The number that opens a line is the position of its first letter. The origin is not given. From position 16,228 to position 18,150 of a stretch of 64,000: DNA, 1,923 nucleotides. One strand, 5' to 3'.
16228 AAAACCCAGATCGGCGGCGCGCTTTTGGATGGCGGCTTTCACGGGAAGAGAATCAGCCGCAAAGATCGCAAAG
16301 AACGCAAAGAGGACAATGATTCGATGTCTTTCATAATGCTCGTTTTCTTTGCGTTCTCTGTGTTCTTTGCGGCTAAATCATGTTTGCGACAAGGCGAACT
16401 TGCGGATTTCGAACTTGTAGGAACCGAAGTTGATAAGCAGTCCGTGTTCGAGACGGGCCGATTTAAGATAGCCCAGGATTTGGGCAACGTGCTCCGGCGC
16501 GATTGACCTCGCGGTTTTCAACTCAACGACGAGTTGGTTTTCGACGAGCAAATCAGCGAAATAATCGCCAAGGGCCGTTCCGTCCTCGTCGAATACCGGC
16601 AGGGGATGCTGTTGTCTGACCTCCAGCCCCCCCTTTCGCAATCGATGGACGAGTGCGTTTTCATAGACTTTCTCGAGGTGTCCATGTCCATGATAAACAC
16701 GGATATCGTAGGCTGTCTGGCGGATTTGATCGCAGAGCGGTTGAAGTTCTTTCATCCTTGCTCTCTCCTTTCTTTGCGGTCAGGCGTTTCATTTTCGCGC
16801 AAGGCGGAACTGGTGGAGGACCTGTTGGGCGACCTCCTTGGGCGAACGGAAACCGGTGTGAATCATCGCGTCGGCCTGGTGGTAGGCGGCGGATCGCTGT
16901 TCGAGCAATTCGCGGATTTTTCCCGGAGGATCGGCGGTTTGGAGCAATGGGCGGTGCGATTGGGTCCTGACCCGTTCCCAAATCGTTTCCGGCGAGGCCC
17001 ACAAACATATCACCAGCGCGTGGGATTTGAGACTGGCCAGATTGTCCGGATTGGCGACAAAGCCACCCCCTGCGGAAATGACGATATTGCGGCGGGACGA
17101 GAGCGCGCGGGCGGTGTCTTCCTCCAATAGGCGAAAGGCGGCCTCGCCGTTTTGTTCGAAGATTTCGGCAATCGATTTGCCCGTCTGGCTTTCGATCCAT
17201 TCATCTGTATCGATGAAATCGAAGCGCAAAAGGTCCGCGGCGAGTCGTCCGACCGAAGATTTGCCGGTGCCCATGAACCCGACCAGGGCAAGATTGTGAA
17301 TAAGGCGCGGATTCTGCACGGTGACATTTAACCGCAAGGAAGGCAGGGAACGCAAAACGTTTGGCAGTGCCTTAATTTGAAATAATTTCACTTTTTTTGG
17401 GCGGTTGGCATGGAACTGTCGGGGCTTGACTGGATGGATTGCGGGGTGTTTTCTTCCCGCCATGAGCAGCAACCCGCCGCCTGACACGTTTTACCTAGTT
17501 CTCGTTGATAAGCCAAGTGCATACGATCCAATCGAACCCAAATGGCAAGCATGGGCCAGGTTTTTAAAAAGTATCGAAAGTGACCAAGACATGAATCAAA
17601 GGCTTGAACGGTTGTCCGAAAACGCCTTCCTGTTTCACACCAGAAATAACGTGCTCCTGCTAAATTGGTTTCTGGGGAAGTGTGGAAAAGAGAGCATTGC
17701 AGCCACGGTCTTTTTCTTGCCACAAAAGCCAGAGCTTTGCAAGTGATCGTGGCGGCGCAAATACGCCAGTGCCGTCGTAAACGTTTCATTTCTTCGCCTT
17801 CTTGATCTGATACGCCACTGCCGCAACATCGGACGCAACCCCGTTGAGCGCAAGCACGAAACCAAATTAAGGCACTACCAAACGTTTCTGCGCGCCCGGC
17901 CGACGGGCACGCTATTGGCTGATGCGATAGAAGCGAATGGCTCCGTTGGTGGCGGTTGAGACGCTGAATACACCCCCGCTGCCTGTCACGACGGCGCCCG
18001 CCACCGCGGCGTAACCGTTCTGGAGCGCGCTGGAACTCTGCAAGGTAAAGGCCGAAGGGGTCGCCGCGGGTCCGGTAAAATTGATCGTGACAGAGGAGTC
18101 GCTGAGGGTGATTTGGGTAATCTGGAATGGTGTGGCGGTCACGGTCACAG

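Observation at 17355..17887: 517-bp MITE-like insertion with TIRs, an 8-bp palindromic target duplication and a surviving empty-site copy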

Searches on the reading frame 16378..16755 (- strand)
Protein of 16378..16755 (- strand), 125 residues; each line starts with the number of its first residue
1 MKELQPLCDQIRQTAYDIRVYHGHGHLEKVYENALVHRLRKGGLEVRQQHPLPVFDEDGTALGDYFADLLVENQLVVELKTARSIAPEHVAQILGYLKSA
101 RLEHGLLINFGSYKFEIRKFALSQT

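Call 11: search_protein_families(library=pfam, proteins=[window:16381-16755:-], max_evalue=0.1)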
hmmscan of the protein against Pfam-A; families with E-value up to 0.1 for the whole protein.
window:16381-16755:- (125 aa): 2 families
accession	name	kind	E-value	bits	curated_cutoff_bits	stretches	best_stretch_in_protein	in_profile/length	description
PF13366.12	PDDEXK_3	-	7.7e-31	107.3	22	1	7-119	3-116/117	PD-(D/E)XK nuclease superfamily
PF04471.18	Mrr_cat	-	0.033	14.7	21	1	39-121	17-97/115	Restriction endonuclease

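Call 35: find_encoding_contigs(protein=window:16378-16755:-, flank=4000, max_places=10)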
Protein window:16378-16755:- (125 aa): 8 contigs read that carry it; 6 places shown.
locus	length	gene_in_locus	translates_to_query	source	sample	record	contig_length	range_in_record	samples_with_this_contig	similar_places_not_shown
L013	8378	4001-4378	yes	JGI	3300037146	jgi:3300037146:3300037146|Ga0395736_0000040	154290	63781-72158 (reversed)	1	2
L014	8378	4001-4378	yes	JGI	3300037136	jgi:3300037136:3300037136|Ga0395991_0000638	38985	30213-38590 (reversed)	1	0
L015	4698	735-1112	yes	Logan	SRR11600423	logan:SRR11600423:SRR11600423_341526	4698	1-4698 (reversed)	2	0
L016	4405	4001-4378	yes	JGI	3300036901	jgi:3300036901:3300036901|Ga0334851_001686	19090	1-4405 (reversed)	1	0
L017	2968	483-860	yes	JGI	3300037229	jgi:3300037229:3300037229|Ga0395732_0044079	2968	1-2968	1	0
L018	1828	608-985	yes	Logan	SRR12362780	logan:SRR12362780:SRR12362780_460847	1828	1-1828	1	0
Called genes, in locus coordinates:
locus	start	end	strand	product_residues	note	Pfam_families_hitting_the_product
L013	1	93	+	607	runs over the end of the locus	-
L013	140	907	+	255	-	PF07963:N_methyl (weak)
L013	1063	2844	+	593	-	-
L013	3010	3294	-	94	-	-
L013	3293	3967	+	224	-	PF13238:AAA_18 (faint), PF01202:SKI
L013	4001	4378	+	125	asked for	PF13366:PDDEXK_3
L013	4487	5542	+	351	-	PF08331:QueG_DUF1730, PF13187:Fer4_9 (faint), PF25160:LdpA_Fe-S-bd (faint), PF13237:Fer4_10 (faint), PF13484:Fer4_16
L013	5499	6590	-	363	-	PF06439:3keto-disac_hyd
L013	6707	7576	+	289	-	PF12122:Rhomboid_N, PF01694:Rhomboid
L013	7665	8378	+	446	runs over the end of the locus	PF00206:Lyase_1, PF10415:FumaraseC_C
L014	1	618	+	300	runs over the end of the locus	-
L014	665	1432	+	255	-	PF07963:N_methyl (weak)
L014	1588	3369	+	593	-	-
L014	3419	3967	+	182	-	PF13238:AAA_18 (weak), PF01202:SKI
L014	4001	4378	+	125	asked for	PF13366:PDDEXK_3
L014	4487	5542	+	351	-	PF08331:QueG_DUF1730, PF13187:Fer4_9 (faint), PF25160:LdpA_Fe-S-bd (faint), PF13237:Fer4_10 (faint), PF13484:Fer4_16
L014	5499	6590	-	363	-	PF06439:3keto-disac_hyd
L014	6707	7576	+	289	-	PF12122:Rhomboid_N, PF01694:Rhomboid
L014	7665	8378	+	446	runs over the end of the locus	PF00206:Lyase_1, PF10415:FumaraseC_C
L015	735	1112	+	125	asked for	PF13366:PDDEXK_3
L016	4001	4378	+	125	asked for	PF13366:PDDEXK_3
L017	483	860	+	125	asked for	PF13366:PDDEXK_3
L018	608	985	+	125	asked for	PF13366:PDDEXK_3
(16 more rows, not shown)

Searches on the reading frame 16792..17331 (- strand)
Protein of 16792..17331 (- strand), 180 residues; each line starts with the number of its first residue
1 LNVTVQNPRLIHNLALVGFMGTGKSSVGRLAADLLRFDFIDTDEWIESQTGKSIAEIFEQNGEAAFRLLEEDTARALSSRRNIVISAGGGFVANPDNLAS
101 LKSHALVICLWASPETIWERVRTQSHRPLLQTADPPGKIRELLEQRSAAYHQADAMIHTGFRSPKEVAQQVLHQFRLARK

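Call 11: search_protein_families(library=pfam, proteins=[window:16792-17331:-], max_evalue=0.1)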
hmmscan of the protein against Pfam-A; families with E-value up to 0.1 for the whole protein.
window:16792-17331:- (180 aa): 5 families
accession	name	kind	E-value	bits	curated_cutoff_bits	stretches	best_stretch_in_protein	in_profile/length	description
PF01202.28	SKI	-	5.3e-45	153.8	22.1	1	20-174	1-157/159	Shikimate kinase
PF13671.12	AAA_33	-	3.1e-06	28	27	1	15-127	3-121/143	AAA domain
PF13238.12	AAA_18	-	1.5e-05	25.9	29.4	1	15-125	2-112/128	AAA domain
PF13401.12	AAA_22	-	0.066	14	27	0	14-65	8-62/130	AAA domain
PF01078.27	Mg_chelatase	-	0.068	13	20.3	1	12-70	23-79/207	Magnesium chelatase, subunit ChlI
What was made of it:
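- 16789..17337 (-): Shikimate kinase gene (aroK) immediately downstream of the insertion. The start codon called in the empty allele is 18 nt from the duplicated 8-mer. Pfam SKI, E = 5e-45 (call 11).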

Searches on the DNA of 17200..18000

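Call 9: search_rna_families(source=window, start=17200, end=18000, threshold=evalue, max_evalue=1)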
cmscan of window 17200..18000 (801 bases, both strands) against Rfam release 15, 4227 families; matches with E-value up to 1: 0.
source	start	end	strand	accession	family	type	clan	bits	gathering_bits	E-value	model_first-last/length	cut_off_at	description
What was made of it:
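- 17380..17461 (+): Conserved subterminal non-coding region upstream of ORF94. No Rfam match (call 9).
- Tried and rejected: Rfam on 17200-18000 at a permissive E-value: no RNA family (call 9).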
